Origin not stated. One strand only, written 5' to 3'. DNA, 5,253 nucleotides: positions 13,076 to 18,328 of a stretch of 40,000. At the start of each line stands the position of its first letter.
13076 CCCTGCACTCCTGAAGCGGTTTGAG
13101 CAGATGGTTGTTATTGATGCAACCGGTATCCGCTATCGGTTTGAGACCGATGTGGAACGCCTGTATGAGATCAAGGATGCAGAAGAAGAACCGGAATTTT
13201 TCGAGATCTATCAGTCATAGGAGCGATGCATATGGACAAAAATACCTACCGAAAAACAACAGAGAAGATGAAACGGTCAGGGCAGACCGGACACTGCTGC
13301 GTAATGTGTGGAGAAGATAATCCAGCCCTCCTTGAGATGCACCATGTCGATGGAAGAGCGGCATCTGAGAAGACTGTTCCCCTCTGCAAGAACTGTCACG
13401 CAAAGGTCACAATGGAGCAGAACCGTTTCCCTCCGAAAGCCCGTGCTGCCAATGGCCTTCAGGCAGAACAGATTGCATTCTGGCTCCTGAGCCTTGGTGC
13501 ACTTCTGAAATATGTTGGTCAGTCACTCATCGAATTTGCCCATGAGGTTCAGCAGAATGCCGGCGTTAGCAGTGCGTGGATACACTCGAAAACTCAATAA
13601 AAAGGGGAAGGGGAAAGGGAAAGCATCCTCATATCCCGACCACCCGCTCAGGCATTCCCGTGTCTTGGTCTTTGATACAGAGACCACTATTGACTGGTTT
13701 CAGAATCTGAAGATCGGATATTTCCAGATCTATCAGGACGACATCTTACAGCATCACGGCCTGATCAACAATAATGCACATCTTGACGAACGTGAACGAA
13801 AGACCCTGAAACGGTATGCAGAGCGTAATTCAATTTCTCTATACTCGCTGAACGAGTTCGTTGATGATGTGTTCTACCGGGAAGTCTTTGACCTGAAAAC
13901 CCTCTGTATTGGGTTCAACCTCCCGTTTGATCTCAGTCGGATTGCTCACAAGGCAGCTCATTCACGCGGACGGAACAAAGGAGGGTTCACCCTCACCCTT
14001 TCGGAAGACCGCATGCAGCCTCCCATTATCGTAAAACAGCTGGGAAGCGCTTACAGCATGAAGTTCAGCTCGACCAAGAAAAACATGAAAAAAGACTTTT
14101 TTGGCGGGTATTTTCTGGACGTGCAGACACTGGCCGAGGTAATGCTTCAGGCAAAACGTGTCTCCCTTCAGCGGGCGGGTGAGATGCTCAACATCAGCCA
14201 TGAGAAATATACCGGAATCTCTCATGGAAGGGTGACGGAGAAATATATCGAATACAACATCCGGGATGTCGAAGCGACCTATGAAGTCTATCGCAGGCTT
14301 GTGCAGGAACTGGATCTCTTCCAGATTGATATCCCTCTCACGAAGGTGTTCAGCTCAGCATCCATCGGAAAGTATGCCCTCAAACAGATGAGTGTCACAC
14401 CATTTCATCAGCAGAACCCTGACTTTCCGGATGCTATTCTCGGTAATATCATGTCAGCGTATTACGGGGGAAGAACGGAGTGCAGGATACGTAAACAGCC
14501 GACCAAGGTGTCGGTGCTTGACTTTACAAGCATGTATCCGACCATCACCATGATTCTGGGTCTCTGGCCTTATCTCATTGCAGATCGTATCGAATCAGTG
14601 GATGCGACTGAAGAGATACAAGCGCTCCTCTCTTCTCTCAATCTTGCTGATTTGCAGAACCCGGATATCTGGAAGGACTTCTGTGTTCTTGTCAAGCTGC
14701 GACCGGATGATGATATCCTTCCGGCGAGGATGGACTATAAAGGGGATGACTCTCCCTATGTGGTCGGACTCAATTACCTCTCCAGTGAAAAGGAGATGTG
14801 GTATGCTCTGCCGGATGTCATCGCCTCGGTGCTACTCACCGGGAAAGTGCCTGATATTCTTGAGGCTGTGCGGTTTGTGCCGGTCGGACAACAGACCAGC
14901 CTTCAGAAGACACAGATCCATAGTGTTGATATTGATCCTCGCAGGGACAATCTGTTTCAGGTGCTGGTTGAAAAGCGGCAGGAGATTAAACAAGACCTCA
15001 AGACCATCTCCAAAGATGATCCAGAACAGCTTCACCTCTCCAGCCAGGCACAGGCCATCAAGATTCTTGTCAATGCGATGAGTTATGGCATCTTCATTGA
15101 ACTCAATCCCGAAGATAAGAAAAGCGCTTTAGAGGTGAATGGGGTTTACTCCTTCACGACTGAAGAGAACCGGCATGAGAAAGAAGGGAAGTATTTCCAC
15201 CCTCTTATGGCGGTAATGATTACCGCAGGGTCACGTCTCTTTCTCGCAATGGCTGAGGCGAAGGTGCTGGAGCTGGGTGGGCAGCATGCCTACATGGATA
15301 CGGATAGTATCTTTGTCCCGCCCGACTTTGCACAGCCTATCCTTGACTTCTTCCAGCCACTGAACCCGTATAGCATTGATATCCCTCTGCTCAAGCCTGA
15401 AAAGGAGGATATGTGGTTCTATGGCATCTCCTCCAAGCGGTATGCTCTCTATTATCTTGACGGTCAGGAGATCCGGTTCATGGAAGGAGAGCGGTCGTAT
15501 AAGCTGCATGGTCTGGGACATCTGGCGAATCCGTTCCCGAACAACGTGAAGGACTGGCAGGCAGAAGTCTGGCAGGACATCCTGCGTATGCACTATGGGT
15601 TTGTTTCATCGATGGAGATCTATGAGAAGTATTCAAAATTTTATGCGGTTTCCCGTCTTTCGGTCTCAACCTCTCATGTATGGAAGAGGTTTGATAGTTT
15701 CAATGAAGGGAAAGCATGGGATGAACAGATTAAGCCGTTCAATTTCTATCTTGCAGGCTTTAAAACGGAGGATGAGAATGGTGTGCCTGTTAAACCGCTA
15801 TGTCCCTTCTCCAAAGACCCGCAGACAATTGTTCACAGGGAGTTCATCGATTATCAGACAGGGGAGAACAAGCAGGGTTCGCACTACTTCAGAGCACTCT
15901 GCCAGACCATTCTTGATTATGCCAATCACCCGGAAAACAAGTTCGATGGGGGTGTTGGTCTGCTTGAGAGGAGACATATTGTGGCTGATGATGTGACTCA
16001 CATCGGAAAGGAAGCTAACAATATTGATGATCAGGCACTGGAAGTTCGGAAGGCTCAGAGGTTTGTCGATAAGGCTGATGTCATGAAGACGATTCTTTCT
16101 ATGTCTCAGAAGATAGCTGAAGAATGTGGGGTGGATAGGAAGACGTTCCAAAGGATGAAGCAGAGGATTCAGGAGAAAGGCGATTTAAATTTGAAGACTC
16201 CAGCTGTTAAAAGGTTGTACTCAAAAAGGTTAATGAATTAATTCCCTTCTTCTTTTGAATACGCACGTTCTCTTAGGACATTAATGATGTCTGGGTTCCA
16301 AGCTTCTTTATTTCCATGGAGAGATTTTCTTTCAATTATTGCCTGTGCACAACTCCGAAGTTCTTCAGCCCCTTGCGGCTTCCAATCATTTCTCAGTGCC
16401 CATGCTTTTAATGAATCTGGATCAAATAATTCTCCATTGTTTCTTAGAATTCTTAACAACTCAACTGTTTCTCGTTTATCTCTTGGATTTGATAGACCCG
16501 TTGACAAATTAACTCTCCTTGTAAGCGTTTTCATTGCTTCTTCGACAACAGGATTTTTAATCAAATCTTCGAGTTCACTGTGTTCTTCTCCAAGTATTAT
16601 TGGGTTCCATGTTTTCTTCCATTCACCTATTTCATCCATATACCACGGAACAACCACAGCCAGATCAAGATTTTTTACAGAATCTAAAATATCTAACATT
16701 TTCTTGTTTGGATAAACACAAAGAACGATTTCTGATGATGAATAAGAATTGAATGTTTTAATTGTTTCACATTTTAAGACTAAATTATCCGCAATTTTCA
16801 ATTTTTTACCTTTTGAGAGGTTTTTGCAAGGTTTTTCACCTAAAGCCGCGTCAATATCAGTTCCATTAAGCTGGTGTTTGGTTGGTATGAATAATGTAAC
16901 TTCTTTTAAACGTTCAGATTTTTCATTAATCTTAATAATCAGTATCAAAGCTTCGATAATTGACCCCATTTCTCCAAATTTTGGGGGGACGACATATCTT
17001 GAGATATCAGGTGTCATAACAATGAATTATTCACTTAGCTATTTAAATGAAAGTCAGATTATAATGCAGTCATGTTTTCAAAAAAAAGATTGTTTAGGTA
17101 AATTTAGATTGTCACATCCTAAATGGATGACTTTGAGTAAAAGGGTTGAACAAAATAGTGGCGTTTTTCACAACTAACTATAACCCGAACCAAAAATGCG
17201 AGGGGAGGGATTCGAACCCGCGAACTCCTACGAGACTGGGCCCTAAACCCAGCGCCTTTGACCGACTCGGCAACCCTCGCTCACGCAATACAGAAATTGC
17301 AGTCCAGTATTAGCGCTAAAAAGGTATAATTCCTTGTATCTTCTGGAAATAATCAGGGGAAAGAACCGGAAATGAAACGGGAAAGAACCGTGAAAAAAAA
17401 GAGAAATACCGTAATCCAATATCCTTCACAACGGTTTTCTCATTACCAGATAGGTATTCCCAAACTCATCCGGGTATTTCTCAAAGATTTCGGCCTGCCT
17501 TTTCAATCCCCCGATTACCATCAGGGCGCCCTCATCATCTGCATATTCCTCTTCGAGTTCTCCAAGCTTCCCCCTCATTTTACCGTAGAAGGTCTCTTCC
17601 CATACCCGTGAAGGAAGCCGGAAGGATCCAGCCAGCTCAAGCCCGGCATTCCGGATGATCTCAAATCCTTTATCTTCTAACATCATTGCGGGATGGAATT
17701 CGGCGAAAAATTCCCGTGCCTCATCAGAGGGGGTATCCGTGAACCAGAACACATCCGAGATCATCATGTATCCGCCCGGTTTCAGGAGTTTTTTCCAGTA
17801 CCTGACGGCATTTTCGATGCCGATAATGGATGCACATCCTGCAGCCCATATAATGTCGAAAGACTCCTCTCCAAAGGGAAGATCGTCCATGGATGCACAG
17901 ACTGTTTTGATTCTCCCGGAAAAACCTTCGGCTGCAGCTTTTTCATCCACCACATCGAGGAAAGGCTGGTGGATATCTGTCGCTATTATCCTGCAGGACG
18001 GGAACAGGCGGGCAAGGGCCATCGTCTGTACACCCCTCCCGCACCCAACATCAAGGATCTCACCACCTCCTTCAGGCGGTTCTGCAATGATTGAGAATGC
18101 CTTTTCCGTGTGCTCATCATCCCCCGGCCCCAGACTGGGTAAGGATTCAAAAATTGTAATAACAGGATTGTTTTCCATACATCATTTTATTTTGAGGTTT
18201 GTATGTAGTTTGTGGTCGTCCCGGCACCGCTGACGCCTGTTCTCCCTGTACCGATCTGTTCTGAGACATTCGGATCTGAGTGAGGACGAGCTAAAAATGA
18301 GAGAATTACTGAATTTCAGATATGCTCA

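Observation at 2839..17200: Complete casposon with perfect 29-bp termini inserted in the 3' end of tRNA-Leu(UAG)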

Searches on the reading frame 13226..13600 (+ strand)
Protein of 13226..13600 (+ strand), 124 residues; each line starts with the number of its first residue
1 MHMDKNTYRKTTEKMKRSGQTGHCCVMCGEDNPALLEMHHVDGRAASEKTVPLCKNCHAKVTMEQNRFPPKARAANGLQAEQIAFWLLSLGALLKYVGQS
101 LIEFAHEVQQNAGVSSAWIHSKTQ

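Call 10: search_protein_families(library=pfam, proteins=[window:13226-13600:+], max_evalue=0.01)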
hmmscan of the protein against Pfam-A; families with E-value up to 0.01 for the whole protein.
window:13226-13600:+ (124 aa): 2 families
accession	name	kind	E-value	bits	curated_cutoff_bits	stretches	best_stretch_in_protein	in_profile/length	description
PF16786.11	RecA_dep_nuc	-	0.0017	18.9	26.9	1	24-64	19-61/103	Recombination enhancement, RecA-dependent nuclease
PF21368.3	AI2M-like_HNH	-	0.0062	16.9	23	0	25-41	1-18/49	AI2M/AI1M-like, HNH endonuclease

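Call 13: search_protein_families(library=ncbifam, proteins=[window:13226-13600:+], max_evalue=0.01)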
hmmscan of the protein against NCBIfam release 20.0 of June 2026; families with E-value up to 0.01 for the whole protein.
window:13226-13600:+ (124 aa): 0 families

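Call 76: search_protein_families(library=padloc, proteins=[window:13226-13600:+], max_evalue=0.001)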
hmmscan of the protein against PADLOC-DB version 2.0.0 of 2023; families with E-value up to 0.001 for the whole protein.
window:13226-13600:+ (124 aa): 1 family
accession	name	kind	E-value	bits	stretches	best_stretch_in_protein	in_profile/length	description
PDLC00642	ZorE2|ZorE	-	0.00031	18.3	1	10-62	203-259/283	HNH endonuclease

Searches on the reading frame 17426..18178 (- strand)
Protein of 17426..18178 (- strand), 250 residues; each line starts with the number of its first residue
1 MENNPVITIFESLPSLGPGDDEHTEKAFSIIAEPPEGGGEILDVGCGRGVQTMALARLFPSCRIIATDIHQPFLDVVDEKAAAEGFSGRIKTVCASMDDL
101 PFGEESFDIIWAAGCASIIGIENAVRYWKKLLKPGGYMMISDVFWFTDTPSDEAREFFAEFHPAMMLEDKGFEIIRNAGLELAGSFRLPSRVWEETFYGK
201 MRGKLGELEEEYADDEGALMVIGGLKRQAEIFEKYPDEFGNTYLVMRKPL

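Call 11: search_protein_families(library=pfam, proteins=[window:17426-18178:-], max_evalue=0.01)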
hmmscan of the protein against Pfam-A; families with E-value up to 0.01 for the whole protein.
window:17426-18178:- (250 aa): 12 families
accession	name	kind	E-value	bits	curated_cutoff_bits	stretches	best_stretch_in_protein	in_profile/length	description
PF13649.12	Methyltransf_25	-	7.4e-20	71.9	27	1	41-136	1-97/97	Methyltransferase domain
PF08241.18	Methyltransf_11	-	1.8e-18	67.4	21.2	1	42-140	1-95/95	Methyltransferase domain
PF13847.12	Methyltransf_31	-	1.5e-13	51.1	27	1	37-144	3-113/145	Methyltransferase domain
PF08242.18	Methyltransf_12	-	7e-12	46.4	30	1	42-137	1-97/98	Methyltransferase domain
PF01209.24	Ubie_methyltran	-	1.5e-11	44.6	20.1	1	35-147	45-158/233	ubiE/COQ5 methyltransferase family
PF06325.19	PrmA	-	1.1e-07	32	22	1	17-142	141-260/296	Ribosomal protein L11 methyltransferase (PrmA)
PF13489.12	Methyltransf_23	-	4.5e-06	26.9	27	1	33-143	18-119/164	Methyltransferase domain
PF02390.23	Methyltransf_4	-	5.8e-06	26.3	24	1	41-86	5-50/173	Putative methyltransferase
PF13578.12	Methyltransf_24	-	1.5e-05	26.3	26.3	1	43-143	2-105/105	Methyltransferase domain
PF05175.20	MTS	-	1.9e-05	24.8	23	1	38-110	32-102/170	Methyltransferase small domain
PF02353.26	CMAS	-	0.00032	20.5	27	1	37-144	62-168/273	Mycolic acid cyclopropane synthetase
PF05891.18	Methyltransf_PK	-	0.0023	17.9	27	1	41-144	59-163/218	AdoMet dependent proline di-methyltransferase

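Call 19: find_related_loci(query=window:17426-18178:-, collection=genome_contigs, flank=10000)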
Query window:17426-18178:- (250 aa) in genome_contigs; peptide patterns used: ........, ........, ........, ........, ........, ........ (x = any residue, [..] = any of these).
277 stretches matched a pattern; 119 encode a relative of the query (tblastn E <= 1e-3); the best 80 are kept; 80 distinct loci.
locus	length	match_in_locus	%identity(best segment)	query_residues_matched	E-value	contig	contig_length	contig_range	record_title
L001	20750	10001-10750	87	1-250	2e-148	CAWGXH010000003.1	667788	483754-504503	MAG: uncultured Methanomicrobiaceae archaeon isolate MFD02416.bin.2.52 genome assembly, contig: contig_2386, whole genom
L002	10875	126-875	86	1-250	1e-145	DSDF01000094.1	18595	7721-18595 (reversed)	MAG TPA_asm: Methanoculleus sp. isolate SpSt-1212 Ga0129302_1001306, whole genome shotgun sequence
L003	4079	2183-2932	86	1-250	1e-147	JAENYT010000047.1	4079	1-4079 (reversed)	MAG: Methanobacteriota archaeon isolate BL5_bin.5 BL5_bin5_NODE_2188_length_4079_cov_29.439861, whole genome shotgun seq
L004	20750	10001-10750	86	1-250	8e-144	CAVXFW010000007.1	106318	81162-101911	MAG: uncultured Methanomicrobiaceae archaeon isolate MFD02416.bin.2.146 genome assembly, contig: contig_27652, whole gen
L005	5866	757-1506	83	1-250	7e-143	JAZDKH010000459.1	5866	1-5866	MAG: Methanobacteriota archaeon isolate MEGAHIT-group-0.525 k141_1960762, whole genome shotgun sequence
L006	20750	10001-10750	83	1-250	3e-141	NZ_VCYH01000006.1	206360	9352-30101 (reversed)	Methanoculleus frigidifontis strain FWC-SCC1 FWC-SCC1-contig06, whole genome shotgun sequence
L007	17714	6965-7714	81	1-250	5e-137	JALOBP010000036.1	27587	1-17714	MAG: Methanoregula sp. isolate SO_2017_LW3 bin 26 NODE_4280_length_27587_cov_1.392061_LW162_2017, whole genome shotgun s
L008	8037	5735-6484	80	1-250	1e-136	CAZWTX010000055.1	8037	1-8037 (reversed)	MAG TPA_asm: uncultured Methanospirillum sp. isolate SRP192927_co9_16 genome assembly, contig: NODE_9089_length_8037_cov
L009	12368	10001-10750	79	1-250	3e-135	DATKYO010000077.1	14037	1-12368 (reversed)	MAG TPA_asm: Methanoregulaceae archaeon isolate SMAG_U14221 k141_3170163, whole genome shotgun sequence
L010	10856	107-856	79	1-250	5e-134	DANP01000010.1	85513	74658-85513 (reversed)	MAG TPA_asm: Methanolinea sp. UBA277 UBA277_contig_6381, whole genome shotgun sequence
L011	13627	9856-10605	78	1-250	7e-134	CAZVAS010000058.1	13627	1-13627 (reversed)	MAG TPA_asm: uncultured Methanospirillum sp. isolate SRP216815_co1_173 genome assembly, contig: NODE_5712_length_13627_c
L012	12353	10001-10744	78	1-248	8e-132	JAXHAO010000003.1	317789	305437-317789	MAG: Methanoregulaceae archaeon isolate AnMBR.bin74 bin74_3, whole genome shotgun sequence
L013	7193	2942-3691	77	1-250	4e-131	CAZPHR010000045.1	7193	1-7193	MAG TPA_asm: uncultured Methanomicrobiaceae archaeon isolate binchicken_co42_33 genome assembly, contig: NODE_19097_leng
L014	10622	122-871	77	1-250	1e-129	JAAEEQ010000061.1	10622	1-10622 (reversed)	MAG: Methanomicrobiales archaeon isolate MM1 28_30bin1_281_scaffold_21256, whole genome shotgun sequence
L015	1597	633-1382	77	1-250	5e-138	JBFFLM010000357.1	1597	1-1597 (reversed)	MAG: Methanogenium sp. isolate Mix_mud18.2022.04.18 k141_932123_length_1597_cov_8.0000, whole genome shotgun sequence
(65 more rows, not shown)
